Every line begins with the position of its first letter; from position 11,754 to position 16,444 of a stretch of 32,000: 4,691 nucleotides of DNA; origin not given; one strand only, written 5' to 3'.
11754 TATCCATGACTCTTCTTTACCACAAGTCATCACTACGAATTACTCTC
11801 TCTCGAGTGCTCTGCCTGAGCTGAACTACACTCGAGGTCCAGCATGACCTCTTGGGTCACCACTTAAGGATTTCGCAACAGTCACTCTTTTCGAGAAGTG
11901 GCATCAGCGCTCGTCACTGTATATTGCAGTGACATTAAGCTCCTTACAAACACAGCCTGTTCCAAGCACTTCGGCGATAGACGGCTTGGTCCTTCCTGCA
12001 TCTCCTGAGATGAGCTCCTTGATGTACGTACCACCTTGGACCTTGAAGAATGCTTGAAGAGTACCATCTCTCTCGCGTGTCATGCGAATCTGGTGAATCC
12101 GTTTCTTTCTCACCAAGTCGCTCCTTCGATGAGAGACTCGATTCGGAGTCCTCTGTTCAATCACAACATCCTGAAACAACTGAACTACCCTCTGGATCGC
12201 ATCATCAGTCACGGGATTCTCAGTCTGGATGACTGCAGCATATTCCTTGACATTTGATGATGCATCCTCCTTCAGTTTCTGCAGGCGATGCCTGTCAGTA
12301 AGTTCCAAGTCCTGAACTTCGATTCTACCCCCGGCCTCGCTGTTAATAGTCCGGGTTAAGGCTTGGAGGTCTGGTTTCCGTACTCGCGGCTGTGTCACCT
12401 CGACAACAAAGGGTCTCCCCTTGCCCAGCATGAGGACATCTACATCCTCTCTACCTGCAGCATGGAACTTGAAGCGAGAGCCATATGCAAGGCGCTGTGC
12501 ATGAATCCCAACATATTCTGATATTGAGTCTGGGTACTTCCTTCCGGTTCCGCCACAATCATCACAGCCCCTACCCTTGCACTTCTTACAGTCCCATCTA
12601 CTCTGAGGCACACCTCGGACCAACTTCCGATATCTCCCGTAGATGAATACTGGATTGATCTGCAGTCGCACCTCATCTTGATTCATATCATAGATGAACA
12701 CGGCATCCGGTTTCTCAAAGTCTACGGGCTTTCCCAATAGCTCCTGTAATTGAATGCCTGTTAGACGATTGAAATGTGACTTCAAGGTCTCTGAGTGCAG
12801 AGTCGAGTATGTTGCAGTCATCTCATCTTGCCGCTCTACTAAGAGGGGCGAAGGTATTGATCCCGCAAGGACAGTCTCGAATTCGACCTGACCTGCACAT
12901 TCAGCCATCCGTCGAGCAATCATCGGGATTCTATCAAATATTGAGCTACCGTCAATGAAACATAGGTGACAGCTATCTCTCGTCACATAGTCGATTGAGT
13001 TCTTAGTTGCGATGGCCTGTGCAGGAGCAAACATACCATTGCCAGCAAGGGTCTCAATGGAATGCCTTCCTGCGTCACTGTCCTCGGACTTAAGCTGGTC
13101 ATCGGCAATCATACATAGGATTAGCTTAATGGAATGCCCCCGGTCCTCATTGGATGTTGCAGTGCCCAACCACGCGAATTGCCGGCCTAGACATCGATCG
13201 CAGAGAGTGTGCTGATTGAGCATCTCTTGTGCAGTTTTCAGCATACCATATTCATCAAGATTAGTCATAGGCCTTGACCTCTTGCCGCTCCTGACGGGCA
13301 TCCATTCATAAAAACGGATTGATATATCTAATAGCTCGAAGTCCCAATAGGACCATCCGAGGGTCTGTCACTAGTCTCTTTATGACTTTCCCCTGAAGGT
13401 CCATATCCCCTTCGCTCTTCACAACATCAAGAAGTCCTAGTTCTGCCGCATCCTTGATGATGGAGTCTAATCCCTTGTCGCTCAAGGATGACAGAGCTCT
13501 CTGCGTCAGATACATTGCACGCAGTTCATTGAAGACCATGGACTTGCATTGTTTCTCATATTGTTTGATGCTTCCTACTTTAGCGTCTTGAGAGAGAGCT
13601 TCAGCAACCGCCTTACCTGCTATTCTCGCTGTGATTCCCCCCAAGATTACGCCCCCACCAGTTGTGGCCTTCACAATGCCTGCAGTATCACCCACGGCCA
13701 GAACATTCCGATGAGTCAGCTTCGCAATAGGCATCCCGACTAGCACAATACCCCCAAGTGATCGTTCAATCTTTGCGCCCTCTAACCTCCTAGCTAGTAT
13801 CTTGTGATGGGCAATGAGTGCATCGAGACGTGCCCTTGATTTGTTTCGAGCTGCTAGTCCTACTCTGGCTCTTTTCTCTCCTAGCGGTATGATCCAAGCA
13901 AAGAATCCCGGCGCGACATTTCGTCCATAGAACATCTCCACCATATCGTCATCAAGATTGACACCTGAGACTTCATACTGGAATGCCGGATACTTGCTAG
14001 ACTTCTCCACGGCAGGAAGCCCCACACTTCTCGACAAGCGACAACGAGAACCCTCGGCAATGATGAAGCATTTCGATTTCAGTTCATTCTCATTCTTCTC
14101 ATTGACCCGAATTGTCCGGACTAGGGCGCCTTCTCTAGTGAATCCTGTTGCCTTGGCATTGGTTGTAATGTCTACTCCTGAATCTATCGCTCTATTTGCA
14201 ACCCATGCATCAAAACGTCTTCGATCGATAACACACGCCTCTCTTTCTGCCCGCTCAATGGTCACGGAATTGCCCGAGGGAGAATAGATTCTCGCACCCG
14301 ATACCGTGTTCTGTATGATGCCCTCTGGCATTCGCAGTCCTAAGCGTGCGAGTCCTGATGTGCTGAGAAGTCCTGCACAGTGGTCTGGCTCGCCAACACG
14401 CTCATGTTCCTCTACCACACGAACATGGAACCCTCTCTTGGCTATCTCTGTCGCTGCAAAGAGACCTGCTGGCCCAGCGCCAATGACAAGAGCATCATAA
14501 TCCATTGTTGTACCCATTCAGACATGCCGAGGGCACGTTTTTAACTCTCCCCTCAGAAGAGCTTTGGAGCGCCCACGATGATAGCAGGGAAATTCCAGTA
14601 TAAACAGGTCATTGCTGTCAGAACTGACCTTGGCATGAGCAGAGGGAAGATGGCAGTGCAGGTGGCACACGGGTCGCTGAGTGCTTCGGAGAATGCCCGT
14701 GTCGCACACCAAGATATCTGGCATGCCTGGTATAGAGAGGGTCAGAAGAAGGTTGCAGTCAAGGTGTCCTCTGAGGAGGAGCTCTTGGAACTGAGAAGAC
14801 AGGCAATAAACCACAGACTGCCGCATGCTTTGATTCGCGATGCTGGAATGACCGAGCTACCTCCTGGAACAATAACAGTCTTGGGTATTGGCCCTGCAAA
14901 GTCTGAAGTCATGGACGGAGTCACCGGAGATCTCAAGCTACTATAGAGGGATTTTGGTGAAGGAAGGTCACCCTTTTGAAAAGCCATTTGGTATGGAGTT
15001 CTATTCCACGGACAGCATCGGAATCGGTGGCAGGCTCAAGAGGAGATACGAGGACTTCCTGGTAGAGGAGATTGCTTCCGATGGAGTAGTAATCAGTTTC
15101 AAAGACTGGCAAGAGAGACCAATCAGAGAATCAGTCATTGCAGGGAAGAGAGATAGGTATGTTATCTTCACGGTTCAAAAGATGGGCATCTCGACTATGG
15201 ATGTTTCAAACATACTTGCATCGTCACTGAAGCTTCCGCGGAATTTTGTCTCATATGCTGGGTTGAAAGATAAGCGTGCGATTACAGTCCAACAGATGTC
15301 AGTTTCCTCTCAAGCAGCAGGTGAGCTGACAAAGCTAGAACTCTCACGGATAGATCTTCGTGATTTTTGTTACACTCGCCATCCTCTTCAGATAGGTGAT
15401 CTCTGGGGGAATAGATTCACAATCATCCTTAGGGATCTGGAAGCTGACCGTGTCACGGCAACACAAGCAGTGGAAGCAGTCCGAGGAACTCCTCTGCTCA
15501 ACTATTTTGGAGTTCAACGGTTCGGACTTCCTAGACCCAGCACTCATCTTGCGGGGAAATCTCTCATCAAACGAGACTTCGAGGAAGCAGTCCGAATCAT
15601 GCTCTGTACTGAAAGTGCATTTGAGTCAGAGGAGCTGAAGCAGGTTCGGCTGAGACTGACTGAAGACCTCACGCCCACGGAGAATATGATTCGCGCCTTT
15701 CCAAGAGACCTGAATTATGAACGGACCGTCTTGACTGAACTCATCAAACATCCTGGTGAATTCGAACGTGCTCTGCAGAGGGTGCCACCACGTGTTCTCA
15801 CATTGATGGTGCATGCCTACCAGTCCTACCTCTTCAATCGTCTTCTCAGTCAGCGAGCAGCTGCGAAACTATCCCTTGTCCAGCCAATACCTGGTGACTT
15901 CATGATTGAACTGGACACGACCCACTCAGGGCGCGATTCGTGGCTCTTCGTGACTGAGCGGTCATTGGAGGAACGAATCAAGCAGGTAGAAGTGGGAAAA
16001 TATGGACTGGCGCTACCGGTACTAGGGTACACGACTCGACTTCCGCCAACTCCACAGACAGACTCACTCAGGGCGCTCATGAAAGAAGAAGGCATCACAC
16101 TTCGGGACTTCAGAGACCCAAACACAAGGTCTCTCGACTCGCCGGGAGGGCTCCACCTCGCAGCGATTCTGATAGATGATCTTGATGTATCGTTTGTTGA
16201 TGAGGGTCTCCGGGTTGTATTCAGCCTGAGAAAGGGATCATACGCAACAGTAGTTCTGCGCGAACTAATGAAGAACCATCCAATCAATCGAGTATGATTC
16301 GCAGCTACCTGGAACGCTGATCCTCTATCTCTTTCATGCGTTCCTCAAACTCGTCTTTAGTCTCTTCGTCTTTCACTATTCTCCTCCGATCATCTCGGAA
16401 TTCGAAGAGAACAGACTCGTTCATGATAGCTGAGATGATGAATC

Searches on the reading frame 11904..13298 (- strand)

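Call 48: search_protein_families(library=pfam, proteins=[window:11904-13298:-])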
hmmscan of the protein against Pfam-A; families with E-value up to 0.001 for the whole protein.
window:11904-13298:- (464 aa): 2 families
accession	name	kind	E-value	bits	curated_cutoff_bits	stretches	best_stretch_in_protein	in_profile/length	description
PF21238.2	Pus10_C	-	1.4e-67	228.1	27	1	218-459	1-231/232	Pus10, C-terminal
PF22023.1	Pus10_THUMP_arc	-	4.4e-15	56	28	1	128-204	2-78/78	Pus10 THUMP domain, archaeal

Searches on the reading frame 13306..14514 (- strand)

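Call 48: search_protein_families(library=pfam, proteins=[window:13306-14514:-])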
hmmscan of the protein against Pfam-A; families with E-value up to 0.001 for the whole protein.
window:13306-14514:- (402 aa): 14 families
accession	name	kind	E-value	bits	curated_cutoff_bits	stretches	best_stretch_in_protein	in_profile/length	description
PF01494.25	FAD_binding_3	-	1.3e-16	61.3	22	1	6-326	2-341/349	FAD binding domain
PF05834.18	Lycopene_cycl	-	1.1e-12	48.1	23.4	1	7-315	1-298/380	Lycopene cyclase protein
PF01266.30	DAO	-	2.5e-12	47.4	27.9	2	7-51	1-47/353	FAD dependent oxidoreductase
PF07992.20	Pyr_redox_2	-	1e-10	42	26.1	2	6-38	1-34/291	Pyridine nucleotide-disulphide oxidoreductase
PF03486.20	HI0933_like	-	4.6e-09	36.5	50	1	7-42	2-37/244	HI0933-like protein Rossmann domain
PF12831.13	FAD_oxidored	-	2.6e-08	34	27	1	7-151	1-141/416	FAD dependent oxidoreductase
PF22578.2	GGR_cat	-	3.1e-08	33.8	27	1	177-242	5-70/88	Geranylgeranyl reductase catalytic domain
PF00890.30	FAD_binding_2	-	6.3e-08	32.7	20.4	1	7-42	1-36/414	FAD binding domain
PF13450.12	NAD_binding_8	-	7.3e-08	33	21.9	1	10-41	1-32/68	NAD(P)-binding Rossmann-like domain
PF01134.28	GIDA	-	1e-05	25.2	22.1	1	8-156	2-150/391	Glucose inhibited division protein A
PF00070.33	Pyr_redox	-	3.2e-05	24.8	22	0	8-43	2-38/82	Pyridine nucleotide-disulphide oxidoreductase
PF04820.20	Trp_halogenase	-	4e-05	23.1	21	0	75-326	134-374/458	Tryptophan halogenase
PF01946.23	Thi4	-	5e-05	23.1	26.2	1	4-41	16-54/235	Thi4 family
PF13738.12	Pyr_redox_3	-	0.00062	19.5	30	0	9-40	1-32/305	Pyridine nucleotide-disulphide oxidoreductase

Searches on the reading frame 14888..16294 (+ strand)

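Call 48: search_protein_families(library=pfam, proteins=[window:14888-16294:+])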
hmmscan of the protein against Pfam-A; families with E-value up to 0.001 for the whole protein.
window:14888-16294:+ (469 aa): 1 family
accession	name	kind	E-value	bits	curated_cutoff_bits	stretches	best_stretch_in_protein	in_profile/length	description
PF01142.23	TruD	-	1.8e-110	370.1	27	1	34-460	2-412/412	tRNA pseudouridine synthase D (TruD)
